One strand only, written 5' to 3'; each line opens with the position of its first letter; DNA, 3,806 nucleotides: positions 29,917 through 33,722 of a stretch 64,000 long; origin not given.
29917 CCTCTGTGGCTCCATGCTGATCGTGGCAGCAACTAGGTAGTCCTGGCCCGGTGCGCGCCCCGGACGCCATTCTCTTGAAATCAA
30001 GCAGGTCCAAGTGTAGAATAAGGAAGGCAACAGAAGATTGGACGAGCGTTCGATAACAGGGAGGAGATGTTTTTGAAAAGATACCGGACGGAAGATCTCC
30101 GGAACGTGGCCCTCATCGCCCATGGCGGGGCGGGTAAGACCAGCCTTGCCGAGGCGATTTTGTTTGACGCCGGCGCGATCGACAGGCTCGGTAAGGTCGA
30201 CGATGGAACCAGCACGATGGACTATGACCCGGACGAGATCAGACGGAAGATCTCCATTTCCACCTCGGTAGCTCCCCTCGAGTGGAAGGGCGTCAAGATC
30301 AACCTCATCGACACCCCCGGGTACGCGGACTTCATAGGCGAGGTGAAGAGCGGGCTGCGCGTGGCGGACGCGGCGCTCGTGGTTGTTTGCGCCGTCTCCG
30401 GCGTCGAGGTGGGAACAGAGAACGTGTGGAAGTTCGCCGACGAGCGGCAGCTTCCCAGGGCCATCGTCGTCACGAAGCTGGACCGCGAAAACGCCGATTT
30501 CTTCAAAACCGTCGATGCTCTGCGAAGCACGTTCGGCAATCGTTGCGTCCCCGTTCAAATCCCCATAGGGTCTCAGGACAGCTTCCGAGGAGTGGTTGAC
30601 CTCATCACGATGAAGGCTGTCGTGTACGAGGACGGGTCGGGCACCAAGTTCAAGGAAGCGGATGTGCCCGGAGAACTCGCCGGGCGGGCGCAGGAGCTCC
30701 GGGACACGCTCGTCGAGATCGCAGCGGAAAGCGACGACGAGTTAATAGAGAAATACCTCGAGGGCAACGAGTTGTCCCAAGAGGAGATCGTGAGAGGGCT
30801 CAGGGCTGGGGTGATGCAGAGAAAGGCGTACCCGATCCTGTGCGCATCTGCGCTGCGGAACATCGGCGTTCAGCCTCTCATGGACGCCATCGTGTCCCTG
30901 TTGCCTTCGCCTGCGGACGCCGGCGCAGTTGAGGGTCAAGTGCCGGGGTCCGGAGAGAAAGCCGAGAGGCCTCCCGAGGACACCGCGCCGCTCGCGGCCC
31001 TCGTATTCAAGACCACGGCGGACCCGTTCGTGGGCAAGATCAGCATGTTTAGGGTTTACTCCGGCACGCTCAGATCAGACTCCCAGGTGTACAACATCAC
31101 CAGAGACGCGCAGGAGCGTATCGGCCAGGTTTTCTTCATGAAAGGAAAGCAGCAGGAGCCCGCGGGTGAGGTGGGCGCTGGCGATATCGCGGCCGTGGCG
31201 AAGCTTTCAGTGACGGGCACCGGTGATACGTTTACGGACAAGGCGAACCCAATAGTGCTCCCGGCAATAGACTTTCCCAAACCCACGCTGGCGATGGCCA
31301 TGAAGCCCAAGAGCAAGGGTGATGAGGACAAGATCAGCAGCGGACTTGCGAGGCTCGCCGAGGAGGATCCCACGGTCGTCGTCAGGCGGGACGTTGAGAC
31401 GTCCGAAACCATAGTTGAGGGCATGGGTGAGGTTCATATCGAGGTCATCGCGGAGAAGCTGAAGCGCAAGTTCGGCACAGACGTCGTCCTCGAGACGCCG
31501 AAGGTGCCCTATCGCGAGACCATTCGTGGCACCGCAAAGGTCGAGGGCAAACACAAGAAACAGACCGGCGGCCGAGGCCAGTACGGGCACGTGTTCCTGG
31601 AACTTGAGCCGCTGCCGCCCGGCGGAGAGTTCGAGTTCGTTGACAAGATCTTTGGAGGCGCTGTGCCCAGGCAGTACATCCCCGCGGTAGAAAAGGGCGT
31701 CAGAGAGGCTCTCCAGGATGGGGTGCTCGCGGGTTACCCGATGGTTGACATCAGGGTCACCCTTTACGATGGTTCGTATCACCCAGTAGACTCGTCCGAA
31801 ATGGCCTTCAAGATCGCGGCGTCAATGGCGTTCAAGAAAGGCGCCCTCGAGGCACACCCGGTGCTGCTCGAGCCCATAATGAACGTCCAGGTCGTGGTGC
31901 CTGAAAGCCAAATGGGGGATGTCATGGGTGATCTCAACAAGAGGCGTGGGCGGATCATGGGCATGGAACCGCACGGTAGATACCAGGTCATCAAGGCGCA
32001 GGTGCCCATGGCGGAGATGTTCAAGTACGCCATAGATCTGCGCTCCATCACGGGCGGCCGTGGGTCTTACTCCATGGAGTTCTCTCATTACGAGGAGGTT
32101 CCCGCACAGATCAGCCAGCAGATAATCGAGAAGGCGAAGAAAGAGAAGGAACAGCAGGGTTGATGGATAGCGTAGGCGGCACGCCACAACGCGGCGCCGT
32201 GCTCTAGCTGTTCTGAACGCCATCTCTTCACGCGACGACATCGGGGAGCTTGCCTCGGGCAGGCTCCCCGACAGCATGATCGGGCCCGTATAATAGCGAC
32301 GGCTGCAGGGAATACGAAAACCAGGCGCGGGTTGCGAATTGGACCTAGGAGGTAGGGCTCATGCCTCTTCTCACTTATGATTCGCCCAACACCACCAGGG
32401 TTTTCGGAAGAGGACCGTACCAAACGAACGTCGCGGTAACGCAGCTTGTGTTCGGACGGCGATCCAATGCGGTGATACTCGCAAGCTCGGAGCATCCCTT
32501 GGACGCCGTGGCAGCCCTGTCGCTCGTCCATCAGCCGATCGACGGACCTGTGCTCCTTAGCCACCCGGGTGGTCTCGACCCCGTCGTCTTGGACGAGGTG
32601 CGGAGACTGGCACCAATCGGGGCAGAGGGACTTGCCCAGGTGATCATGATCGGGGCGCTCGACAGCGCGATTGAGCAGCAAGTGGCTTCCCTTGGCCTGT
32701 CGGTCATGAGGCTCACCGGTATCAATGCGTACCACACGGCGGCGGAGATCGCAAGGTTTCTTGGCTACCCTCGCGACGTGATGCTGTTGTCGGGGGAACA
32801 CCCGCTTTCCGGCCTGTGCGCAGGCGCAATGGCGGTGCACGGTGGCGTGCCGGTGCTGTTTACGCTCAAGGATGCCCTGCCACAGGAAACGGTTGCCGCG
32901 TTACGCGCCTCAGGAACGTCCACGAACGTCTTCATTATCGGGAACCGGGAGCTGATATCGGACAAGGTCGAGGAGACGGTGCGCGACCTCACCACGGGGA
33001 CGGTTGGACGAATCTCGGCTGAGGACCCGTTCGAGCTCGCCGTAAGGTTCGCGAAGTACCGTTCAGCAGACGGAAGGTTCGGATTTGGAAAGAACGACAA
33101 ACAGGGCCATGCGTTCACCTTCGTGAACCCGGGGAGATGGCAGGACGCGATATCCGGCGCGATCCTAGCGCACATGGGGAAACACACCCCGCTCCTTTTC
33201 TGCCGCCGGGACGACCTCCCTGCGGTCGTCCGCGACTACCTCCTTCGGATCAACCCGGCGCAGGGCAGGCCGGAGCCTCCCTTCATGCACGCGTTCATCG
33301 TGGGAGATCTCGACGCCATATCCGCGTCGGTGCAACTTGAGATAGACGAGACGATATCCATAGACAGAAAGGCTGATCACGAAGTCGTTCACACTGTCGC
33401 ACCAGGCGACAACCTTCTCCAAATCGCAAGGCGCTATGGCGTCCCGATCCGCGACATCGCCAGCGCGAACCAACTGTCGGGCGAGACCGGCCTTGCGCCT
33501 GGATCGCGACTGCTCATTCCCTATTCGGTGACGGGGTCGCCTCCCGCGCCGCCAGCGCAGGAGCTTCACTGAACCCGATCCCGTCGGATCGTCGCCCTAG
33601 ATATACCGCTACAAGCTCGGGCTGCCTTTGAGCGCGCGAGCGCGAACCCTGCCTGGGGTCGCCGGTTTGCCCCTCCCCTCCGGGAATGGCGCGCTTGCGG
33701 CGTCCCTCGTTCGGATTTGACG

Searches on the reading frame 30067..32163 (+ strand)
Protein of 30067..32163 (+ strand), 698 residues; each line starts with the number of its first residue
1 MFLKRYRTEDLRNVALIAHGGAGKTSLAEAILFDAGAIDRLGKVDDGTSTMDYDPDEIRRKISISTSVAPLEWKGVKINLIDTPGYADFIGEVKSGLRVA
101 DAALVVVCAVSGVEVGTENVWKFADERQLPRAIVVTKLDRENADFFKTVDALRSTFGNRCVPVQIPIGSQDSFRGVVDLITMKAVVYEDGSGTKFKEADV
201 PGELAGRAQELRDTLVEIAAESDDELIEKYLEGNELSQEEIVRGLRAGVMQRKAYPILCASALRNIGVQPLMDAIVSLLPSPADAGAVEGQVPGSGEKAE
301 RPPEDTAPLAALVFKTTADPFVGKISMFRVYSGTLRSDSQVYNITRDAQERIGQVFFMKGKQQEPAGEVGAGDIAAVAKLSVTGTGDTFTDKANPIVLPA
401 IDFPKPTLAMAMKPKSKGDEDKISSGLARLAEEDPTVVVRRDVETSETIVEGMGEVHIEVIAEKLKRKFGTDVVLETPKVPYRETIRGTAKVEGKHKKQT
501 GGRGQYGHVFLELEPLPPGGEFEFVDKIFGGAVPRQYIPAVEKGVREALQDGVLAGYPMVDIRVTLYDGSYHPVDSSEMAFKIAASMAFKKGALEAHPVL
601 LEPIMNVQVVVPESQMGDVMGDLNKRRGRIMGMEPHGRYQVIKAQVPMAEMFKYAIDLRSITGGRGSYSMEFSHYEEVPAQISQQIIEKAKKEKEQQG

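Call 33: search_protein_families(library=pfam, proteins=[window:30067-32163:+], max_evalue=0.001)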
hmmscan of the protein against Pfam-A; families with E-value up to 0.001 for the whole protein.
window:30067-32163:+ (698 aa): 8 families
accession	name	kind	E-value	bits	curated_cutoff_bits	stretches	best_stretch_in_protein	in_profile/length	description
PF03764.24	EFG_IV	-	6.7e-50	168.4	24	1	478-596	1-120/121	Elongation factor G, domain IV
PF00009.33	GTP_EFTU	-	2e-47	161.7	26.5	1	10-281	2-188/188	Elongation factor Tu GTP binding domain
PF00679.30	EFG_C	-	3.9e-33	113.8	27.9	1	599-685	1-88/89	Elongation factor G C-terminus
PF14492.12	EFG_III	-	8.6e-28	96.7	27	1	403-476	1-74/75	Elongation Factor G, domain III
PF22042.2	EF-G_D2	-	2.1e-19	69.9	27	1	309-391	2-83/84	Elongation factor G domain 2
PF03144.31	GTP_EFTU_D2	-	5e-10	40.1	30.3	1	323-390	1-73/73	Elongation factor Tu domain 2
PF16658.11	RF3_C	-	3.3e-05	24.2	40.1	1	410-491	13-94/132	Class II release factor RF3, C-terminal domain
PF01926.29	MMR_HSR1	-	0.00059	20.4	21.9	0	69-137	39-113/113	50S ribosome-binding GTPase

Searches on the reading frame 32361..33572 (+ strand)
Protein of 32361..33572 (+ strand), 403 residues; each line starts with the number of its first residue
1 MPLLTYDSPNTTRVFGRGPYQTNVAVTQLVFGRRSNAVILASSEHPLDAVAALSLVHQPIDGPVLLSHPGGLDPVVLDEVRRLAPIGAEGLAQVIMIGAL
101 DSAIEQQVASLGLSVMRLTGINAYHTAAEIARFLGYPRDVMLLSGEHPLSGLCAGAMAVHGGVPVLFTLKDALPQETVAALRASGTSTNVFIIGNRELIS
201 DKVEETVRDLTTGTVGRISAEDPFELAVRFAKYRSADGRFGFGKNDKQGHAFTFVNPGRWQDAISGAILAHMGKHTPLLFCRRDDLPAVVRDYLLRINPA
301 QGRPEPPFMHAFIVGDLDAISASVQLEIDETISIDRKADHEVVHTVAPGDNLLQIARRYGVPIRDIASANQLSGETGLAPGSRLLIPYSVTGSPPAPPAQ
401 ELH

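Call 33: search_protein_families(library=pfam, proteins=[window:32361-33572:+], max_evalue=0.001)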
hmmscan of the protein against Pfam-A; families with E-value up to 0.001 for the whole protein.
window:32361-33572:+ (403 aa): 3 families
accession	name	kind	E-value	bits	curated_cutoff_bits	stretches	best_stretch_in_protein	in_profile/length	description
PF04122.17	CW_binding_2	-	2.2e-19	70.2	24.9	2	117-204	1-73/73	Cell wall binding domain 2 (CWB2)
PF01476.26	LysM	-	2.2e-11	43.9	20.9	1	344-387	1-43/43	LysM domain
PF23473.1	LysM3_LYK4_5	-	0.00039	20.9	29.3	1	346-387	7-47/48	LYK4/5 LysM3 domain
